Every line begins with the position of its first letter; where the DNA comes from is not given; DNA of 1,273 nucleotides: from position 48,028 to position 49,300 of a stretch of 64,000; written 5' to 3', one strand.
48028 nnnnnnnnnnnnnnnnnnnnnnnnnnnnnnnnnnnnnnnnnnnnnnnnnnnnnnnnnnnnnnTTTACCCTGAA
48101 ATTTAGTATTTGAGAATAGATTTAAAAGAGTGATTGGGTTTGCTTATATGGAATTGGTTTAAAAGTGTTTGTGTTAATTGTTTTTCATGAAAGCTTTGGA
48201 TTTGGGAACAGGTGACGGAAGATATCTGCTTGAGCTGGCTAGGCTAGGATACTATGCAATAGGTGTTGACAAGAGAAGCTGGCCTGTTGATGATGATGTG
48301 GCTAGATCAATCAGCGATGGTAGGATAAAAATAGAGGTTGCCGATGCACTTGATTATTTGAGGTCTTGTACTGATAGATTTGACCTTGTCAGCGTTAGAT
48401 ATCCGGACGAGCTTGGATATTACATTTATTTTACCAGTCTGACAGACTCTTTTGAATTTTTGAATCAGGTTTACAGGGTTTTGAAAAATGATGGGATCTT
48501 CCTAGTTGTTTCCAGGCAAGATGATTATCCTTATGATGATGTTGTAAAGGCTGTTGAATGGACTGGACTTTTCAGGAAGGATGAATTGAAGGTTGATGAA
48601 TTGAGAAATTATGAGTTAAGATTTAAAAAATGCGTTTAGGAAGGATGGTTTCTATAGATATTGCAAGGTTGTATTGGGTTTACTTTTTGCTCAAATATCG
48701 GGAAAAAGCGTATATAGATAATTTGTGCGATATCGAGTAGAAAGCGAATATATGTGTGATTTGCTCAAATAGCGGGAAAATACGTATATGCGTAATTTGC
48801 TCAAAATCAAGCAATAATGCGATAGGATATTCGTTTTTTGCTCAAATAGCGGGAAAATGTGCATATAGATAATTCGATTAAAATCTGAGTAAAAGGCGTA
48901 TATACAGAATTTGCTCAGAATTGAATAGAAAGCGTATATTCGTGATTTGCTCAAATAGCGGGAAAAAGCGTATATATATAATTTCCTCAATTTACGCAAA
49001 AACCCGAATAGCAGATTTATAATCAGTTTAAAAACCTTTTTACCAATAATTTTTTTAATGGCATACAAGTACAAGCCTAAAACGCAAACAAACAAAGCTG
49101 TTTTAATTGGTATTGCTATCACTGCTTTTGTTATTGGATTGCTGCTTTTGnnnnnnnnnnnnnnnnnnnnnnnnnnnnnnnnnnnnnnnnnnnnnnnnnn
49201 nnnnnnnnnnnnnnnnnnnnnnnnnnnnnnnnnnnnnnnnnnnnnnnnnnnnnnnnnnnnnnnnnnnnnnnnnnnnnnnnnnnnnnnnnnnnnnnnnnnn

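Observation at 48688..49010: Intergenic array of about nine degenerate 37-bp tandem repeats with alternating conserved and diverged copies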

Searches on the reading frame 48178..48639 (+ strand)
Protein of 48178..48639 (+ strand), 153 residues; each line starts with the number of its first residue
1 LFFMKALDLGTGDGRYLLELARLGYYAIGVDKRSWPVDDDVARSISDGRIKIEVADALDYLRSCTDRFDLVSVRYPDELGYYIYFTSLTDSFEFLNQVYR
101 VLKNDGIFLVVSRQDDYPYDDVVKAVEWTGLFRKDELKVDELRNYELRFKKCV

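Call 10: search_protein_families(library=pfam, proteins=[window:48178-48639:+], max_evalue=0.01)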
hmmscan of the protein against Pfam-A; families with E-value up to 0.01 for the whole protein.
window:48178-48639:+ (153 aa): 6 families
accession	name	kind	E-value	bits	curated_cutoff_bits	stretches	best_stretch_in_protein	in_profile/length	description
PF13847.12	Methyltransf_31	-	6.7e-08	32.8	27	1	4-114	5-113/145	Methyltransferase domain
PF08241.18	Methyltransf_11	-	1.7e-07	32.2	21.2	1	7-110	1-95/95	Methyltransferase domain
PF13649.12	Methyltransf_25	-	5.5e-07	30.6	27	1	7-106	2-97/97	Methyltransferase domain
PF01564.23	Spermine_synth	-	4.2e-06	26.9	22.9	1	42-113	66-133/186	Spermine/spermidine synthase domain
PF13489.12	Methyltransf_23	-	6.2e-05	23.2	27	1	5-122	25-128/164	Methyltransferase domain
PF24675.1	NpmA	-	0.0082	15.9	60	0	6-32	27-55/214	16S rRNA (adenine(1408)-N(1))-methyltransferase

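Call 13: find_encoding_contigs(protein=window:48178-48639:+, flank=10000, max_places=10)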
Protein window:48178-48639:+ (153 aa): no gene with exactly this product is on record in the collection.

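Call 15: find_encoding_contigs(protein=window:48187-48639:+, flank=10000, max_places=10)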
Protein window:48187-48639:+ (150 aa): no gene with exactly this product is on record in the collection.

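Call 22: find_homologous_proteins(query=window:48178-48639:+)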
Query window:48178-48639:+ (153 aa): 3 proteins with E <= 0.001 among 32 candidates.
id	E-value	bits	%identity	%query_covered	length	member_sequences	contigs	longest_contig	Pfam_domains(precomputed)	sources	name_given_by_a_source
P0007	1.2e-93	329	100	98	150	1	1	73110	PF13847.13,PF13649.13,PF01564.24,PF08241.19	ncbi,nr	ncbi:MAG: class I SAM-dependent methyltransferase [Candidatus Aenigmarchaeota archaeon]|nr:class I S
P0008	1.5e-83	297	87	98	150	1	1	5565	PF13847.13,PF13649.13,PF08241.19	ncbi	ncbi:MAG: class I SAM-dependent methyltransferase [Candidatus Aenigmatarchaeota archaeon]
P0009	5.3e-80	285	85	98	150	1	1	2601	PF13847.13,PF13489.13,PF13649.13,PF01564.24,PF08241.19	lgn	-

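Call 24: find_encoding_contigs(protein=P0008, flank=10000)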
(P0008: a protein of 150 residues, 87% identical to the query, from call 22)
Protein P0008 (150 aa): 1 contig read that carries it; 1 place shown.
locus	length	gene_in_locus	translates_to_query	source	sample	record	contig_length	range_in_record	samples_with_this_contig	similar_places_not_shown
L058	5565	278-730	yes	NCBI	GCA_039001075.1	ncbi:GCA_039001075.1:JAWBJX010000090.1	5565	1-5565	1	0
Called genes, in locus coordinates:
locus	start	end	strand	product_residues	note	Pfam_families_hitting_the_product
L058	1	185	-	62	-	PF01943:Polysacc_synt (faint)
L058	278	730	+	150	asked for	PF08241:Methyltransf_11, PF13649:Methyltransf_25, PF13847:Methyltransf_31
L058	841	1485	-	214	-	-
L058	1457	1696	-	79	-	-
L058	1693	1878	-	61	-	-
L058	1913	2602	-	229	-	PF00156:Pribosyltran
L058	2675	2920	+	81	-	-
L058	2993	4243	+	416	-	-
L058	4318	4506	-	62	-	-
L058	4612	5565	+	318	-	PF01943:Polysacc_synt, PF13440:Polysacc_synt_3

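Call 25: find_encoding_contigs(protein=P0009, flank=10000)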
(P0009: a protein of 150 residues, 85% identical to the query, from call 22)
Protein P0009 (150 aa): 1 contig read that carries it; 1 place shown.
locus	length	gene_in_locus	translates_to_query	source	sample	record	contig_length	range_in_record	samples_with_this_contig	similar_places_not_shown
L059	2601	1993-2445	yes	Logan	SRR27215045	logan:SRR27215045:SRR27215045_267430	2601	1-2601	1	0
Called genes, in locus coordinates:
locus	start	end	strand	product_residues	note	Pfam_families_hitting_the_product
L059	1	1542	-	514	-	?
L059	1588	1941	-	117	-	-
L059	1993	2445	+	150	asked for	PF01564:Spermine_synth (faint), PF08241:Methyltransf_11, PF13489:Methyltransf_23 (weak), PF13649:Methyltransf_25, PF13847:Methyltransf_31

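Call 58: search_protein_families(library=pfam, proteins=[L058:841-1485:-, L058:1457-1696:-, L058:1693-1878:-], max_evalue=0.001)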
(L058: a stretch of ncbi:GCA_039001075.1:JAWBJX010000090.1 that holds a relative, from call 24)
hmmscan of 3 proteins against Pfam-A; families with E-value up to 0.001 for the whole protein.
L058:841-1485:- (214 aa): 0 families

L058:1457-1696:- (79 aa): 0 families

L058:1693-1878:- (61 aa): 0 families

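Call 73: search_protein_families(library=pfam, proteins=[L059:1588-1941:-], max_evalue=1)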
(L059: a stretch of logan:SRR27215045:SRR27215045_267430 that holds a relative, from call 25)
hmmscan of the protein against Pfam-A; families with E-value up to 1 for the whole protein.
L059:1588-1941:- (117 aa): 0 families

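Call 79: search_protein_families(library=ncbifam, proteins=[window:48187-48639:+], max_evalue=0.01)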
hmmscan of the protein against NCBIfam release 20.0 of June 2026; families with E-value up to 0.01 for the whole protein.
window:48187-48639:+ (150 aa): 9 families
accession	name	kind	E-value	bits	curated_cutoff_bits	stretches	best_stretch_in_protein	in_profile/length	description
NF045667.1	MTase_DVU1556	equivalog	1.4e-05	24.7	155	0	2-41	25-65/213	DVU_1556 family methyltransferase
NF002435.0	PRK01581.1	equivalog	7.6e-05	22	537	1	40-110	202-269/374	polyamine aminopropyltransferase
NF040634.1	16S_A1408_NpmB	exception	8.2e-05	22.1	460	1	3-108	29-139/217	16S rRNA (adenine(1408)-N(1))-methyltransferase NpmB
TIGR04543.1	ketoArg_3Met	equivalog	0.00011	21.4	425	1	3-62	153-217/336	2-ketoarginine methyltransferase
NF002010.0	PRK00811.1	equivalog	0.00012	21.5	260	1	39-107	126-191/287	polyamine aminopropyltransferase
TIGR00417.1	speE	equivalog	0.00015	21.2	249.55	1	39-109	120-186/271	spermidine synthase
NF008992.0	PRK12335.1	equivalog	0.002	17.4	303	1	2-34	125-157/289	SAM-dependent methyltransferase TehB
NF002956.0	PRK03612.1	equivalog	0.0028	16.1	472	1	39-109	350-417/522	polyamine aminopropyltransferase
NF008405.0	PRK11207.1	equivalog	0.0074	15.8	218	0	2-115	33-142/198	tellurite resistance methyltransferase TehB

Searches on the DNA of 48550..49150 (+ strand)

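Call 62: search_dna_similar(query=window:48640-49057:+, collection=phages, mode=distant, max_evalue=0.01)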
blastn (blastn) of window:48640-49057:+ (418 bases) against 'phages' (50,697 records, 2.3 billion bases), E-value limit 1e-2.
No match.

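Call 63: search_dna_similar(query=window:48640-49057:+, collection=plasmids, mode=distant, max_evalue=0.01)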
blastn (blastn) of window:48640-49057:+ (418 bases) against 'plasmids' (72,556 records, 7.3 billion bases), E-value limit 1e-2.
No match.

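Call 74: search_rna_families(source=window, start=48550, end=49150, threshold=evalue, max_evalue=5)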
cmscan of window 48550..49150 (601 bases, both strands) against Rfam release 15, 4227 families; matches with E-value up to 5: 3.
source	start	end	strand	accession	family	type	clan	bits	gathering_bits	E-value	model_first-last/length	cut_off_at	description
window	48877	49017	+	RF04323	Pestivirus-3UTR-SLIV-SLII-BVDV-1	Gene; sRNA;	CL00151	22.2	90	3.6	1-128/128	no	Pestivirus 3' UTR SLIV and SLII bovine viral diarrhea virus (BVDV-1)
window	48759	48923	+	RF01819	RsaD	Gene; sRNA;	-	17.2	50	1.5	1-189/189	no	RNA Staph. aureus D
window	48886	48919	+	RF03865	mir-7637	Gene; miRNA;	-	16.9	88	2.4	1-68/68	no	mir-7637 microRNA precursor family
